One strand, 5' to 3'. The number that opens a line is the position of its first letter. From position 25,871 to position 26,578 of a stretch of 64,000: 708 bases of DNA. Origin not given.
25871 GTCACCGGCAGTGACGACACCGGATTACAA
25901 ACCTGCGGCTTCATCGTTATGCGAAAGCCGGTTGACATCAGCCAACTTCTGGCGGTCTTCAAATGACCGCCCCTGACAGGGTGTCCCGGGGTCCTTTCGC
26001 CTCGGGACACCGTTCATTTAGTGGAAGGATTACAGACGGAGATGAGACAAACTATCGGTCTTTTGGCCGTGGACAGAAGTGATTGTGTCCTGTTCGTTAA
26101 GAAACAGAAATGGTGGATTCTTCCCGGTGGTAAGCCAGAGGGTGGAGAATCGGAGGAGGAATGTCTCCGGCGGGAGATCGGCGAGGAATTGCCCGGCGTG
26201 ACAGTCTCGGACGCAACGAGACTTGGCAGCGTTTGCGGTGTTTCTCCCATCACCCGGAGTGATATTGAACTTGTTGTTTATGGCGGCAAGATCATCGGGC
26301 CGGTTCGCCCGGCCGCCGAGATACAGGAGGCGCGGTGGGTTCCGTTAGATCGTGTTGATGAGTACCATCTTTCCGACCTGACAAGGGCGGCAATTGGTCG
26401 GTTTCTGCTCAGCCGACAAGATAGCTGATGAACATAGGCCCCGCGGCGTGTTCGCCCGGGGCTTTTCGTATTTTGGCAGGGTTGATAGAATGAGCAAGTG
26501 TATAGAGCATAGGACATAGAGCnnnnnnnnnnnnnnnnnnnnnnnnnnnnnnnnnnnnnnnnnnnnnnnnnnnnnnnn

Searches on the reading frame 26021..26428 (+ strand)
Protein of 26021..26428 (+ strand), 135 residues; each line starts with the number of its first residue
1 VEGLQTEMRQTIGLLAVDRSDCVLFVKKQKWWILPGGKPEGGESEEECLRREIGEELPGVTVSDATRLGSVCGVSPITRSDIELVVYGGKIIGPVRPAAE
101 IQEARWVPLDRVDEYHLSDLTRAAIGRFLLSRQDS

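Call 10: search_protein_families(library=pfam, proteins=[window:26021-26428:+], max_evalue=0.01)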
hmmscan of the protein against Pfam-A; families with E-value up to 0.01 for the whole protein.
window:26021-26428:+ (135 aa): 2 families
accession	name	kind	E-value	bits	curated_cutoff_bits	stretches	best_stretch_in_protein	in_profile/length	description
PF00293.34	NUDIX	-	6e-13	49.4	21.1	1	11-112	5-118/134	NUDIX domain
PF14815.12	NUDIX_4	-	0.0016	18.6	35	1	31-125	26-111/113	NUDIX domain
